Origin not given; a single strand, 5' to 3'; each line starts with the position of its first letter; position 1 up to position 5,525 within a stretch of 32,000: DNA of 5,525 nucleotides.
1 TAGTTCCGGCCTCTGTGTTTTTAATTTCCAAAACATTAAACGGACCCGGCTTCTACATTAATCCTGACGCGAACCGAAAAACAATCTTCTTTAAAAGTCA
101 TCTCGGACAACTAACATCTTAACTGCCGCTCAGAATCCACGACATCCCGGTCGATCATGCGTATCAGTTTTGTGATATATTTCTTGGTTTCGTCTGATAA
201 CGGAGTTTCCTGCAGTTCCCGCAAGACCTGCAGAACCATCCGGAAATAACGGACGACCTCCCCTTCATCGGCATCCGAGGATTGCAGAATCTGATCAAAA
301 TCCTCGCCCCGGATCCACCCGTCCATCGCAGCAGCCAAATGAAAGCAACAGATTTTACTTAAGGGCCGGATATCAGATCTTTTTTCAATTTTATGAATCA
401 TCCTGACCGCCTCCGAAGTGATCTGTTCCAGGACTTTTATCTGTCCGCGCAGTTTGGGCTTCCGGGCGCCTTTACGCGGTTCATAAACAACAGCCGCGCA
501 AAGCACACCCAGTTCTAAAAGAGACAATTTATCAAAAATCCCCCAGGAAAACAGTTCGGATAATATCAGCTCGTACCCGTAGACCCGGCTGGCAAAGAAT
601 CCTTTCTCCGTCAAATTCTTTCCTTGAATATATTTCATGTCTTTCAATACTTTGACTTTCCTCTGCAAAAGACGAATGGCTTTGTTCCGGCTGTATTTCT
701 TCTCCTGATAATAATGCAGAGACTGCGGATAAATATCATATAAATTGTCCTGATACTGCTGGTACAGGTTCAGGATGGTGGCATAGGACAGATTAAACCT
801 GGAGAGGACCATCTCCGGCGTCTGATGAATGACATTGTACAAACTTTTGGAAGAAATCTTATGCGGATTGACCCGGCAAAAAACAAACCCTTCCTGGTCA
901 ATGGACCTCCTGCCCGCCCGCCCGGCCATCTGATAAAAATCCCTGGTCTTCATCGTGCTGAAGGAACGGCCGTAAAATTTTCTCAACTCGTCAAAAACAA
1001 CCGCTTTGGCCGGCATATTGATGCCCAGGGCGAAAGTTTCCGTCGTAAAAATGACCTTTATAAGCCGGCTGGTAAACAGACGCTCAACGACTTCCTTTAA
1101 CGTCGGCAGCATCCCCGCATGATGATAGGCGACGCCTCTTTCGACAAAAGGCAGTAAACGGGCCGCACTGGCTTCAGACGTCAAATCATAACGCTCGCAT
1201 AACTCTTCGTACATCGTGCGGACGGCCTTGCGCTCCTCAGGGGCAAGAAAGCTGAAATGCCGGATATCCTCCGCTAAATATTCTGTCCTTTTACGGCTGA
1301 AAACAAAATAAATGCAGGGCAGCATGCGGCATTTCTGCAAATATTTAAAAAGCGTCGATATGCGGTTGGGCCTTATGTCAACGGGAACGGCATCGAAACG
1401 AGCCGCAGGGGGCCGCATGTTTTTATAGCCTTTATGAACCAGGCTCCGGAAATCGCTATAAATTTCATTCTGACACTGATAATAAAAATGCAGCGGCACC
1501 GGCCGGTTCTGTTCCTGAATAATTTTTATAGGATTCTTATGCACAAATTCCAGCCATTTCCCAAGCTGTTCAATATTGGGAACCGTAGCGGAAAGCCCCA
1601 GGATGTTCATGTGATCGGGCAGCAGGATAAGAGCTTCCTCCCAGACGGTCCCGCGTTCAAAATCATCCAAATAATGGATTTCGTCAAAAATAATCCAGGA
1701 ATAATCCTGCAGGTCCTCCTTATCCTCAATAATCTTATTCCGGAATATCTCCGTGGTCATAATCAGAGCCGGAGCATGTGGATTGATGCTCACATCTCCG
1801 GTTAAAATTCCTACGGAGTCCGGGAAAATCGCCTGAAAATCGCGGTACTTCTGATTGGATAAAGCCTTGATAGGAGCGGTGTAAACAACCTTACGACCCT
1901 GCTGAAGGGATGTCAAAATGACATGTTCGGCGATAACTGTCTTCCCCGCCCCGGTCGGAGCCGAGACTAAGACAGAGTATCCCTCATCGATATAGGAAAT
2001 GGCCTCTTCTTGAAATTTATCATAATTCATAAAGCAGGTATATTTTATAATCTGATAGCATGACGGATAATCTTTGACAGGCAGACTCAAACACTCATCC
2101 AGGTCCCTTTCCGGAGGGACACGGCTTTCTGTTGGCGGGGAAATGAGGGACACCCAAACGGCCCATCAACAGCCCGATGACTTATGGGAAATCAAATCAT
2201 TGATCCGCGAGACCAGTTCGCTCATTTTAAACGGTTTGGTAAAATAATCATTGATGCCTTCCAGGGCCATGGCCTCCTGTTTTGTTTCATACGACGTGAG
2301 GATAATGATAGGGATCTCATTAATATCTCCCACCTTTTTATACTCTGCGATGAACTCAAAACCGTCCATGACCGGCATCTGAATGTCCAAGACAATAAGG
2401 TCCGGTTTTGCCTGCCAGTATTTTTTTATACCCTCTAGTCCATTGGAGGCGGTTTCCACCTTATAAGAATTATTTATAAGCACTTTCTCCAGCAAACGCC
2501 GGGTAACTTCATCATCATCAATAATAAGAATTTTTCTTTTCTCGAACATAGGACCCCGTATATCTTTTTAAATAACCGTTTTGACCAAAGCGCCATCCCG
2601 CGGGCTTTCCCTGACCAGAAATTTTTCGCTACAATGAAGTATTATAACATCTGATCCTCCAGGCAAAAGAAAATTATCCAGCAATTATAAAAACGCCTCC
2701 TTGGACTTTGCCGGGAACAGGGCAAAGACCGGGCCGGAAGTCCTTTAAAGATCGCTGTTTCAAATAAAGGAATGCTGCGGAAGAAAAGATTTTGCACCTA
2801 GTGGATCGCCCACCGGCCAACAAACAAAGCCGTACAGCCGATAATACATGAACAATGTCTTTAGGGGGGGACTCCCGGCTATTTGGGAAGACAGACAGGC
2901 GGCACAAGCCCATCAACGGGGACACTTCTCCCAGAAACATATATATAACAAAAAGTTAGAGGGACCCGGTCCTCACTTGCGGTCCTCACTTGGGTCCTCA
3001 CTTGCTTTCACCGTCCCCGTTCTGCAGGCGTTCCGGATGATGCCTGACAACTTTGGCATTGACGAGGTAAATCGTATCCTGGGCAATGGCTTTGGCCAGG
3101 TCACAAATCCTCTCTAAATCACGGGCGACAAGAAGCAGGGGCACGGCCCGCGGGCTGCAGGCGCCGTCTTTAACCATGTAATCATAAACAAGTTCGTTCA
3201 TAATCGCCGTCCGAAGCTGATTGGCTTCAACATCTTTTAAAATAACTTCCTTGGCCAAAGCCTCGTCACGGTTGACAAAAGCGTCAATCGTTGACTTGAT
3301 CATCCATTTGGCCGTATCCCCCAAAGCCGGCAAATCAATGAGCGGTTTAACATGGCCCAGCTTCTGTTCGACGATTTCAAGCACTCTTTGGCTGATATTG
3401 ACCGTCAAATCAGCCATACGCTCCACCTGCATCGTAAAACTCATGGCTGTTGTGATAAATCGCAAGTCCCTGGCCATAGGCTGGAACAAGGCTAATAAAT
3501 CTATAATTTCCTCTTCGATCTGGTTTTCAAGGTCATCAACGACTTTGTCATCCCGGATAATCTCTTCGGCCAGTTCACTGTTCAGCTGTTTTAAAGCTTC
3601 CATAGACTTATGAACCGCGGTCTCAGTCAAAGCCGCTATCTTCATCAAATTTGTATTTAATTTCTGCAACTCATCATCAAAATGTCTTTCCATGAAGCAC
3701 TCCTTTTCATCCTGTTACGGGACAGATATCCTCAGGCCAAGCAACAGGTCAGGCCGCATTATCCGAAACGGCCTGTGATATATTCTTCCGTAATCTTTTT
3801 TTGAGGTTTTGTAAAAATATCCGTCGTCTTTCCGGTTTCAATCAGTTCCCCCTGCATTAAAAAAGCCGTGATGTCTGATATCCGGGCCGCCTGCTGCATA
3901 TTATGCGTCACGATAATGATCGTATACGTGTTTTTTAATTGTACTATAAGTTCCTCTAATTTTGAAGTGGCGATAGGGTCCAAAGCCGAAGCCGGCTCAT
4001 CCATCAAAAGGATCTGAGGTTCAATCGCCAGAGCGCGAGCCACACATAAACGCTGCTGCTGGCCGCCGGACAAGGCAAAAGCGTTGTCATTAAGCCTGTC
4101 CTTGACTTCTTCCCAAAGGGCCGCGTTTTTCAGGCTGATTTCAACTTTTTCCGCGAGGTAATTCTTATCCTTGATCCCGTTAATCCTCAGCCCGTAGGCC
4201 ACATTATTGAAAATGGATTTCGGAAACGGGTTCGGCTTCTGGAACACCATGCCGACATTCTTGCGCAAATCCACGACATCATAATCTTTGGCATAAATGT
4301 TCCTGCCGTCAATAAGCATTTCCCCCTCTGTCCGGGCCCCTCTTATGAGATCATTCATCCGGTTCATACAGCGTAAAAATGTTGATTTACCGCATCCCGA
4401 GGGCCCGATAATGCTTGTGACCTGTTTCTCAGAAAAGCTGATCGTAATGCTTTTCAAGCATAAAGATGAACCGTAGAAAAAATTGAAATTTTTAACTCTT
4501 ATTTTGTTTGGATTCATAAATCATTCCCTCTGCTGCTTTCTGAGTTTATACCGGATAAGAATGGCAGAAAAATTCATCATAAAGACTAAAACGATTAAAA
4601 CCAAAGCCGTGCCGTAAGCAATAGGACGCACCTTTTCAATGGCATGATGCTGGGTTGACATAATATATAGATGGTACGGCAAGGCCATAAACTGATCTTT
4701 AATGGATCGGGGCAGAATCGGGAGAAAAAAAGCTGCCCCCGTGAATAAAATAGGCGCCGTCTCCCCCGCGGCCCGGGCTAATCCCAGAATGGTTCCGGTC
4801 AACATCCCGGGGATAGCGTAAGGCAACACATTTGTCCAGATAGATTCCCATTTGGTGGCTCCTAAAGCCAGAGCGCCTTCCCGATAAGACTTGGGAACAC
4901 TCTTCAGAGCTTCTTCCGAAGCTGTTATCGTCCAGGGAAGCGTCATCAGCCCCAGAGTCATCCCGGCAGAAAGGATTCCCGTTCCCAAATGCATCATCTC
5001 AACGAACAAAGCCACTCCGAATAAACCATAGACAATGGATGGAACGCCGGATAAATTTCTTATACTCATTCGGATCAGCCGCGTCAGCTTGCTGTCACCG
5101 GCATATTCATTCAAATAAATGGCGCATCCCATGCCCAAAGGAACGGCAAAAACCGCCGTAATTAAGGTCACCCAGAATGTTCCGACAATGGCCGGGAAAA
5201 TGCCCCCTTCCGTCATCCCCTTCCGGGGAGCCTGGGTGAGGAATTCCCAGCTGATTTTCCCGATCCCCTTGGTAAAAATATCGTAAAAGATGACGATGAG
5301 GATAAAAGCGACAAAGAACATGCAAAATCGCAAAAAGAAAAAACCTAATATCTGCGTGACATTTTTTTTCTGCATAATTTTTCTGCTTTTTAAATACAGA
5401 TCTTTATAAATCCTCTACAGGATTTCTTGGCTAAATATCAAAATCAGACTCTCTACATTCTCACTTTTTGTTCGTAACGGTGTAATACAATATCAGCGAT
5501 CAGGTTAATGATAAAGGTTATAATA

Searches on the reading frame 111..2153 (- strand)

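Call 73: search_protein_families(library=pfam, proteins=[window:111-2153:-], max_evalue=0.001)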
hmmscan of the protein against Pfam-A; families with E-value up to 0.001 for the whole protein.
window:111-2153:- (680 aa): 6 families
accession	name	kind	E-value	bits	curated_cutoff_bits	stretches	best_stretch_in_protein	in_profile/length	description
PF00270.35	DEAD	-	4.1e-28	98.6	26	1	46-196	2-166/167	DEAD/DEAH box helicase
PF08148.17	DSHCT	-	7.8e-24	84.8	22.7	1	513-672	3-170/172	DSHCT (NUC185) domain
PF04851.21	ResIII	-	9.6e-14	52.1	22.5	1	47-192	7-163/164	Type III restriction enzyme, res subunit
PF22527.2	DEXQc_Suv3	-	7.5e-07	29.3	27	1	65-195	20-139/154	DEXQ-box helicase domain of Suv3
PF00271.37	Helicase_C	-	2.2e-06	28.4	23.5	1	338-416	39-109/110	Helicase conserved C-terminal domain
PF20720.3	nSTAND3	-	3.5e-05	24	27.2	1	49-102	8-61/155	Novel STAND NTPase 3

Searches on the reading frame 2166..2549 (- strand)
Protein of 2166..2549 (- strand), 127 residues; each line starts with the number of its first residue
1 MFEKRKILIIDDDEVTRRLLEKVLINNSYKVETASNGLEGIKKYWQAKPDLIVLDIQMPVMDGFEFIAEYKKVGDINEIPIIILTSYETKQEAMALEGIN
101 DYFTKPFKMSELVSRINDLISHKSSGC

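Call 73: search_protein_families(library=pfam, proteins=[window:2166-2549:-], max_evalue=0.001)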
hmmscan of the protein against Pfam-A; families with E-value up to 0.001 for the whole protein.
window:2166-2549:- (127 aa): 1 family
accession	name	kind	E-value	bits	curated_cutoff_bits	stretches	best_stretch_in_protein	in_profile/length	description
PF00072.30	Response_reg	-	8.5e-27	94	30.2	1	7-117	1-111/111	Response regulator receiver domain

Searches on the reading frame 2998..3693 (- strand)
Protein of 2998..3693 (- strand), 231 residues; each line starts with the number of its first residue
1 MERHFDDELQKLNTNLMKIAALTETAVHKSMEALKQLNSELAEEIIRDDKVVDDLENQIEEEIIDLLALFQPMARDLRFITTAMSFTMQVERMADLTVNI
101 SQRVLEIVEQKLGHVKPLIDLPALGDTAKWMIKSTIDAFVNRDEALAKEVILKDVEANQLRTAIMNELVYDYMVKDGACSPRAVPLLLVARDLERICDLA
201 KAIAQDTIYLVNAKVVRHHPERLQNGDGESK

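Call 73: search_protein_families(library=pfam, proteins=[window:2998-3693:-], max_evalue=0.001)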
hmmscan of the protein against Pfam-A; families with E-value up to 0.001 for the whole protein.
window:2998-3693:- (231 aa): 1 family
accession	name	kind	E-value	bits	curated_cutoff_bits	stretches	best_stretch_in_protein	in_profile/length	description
PF01895.24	PhoU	-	1.9e-37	127.9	23.5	2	17-104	2-89/89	PhoU domain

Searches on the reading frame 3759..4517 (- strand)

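Call 73: search_protein_families(library=pfam, proteins=[window:3759-4517:-], max_evalue=0.001)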
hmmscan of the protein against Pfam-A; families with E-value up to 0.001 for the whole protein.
window:3759-4517:- (252 aa): 6 families
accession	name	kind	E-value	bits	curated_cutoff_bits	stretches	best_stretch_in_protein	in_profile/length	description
PF00005.33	ABC_tran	-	8e-30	104.7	25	1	21-176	1-136/137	ABC transporter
PF13304.12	AAA_21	-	4.8e-13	50.3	27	1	118-207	220-300/304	AAA domain, putative AbiEii toxin, Type IV TA system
PF02463.25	SMC_N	-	1.5e-11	44.6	40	1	21-221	15-213/220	RecF/RecN/SMC N terminal domain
PF13476.12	AAA_23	-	1.5e-06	29.5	27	1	5-51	1-39/201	AAA domain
PF13175.12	AAA_15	-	0.00017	21.7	32.1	1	4-56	4-48/374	AAA ATPase domain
PF13555.12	AAA_29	-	0.00043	20.4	27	0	25-48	16-39/61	P-loop containing region of AAA domain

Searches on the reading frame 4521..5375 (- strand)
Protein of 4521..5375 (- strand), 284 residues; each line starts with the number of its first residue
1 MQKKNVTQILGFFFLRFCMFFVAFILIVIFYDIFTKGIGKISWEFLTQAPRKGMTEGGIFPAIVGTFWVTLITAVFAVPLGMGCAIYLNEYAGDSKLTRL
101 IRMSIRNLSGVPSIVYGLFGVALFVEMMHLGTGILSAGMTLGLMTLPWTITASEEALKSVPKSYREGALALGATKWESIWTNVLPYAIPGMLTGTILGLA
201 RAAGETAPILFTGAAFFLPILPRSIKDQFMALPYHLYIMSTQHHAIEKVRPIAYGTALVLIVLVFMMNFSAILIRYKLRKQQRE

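Call 73: search_protein_families(library=pfam, proteins=[window:4521-5375:-], max_evalue=0.001)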
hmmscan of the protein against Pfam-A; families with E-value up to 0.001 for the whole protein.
window:4521-5375:- (284 aa): 1 family
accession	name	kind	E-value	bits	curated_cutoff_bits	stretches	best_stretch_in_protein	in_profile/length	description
PF00528.27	BPD_transp_1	-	1.6e-22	80.6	26.4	1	78-273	2-173/184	Binding-protein-dependent transport system inner membrane component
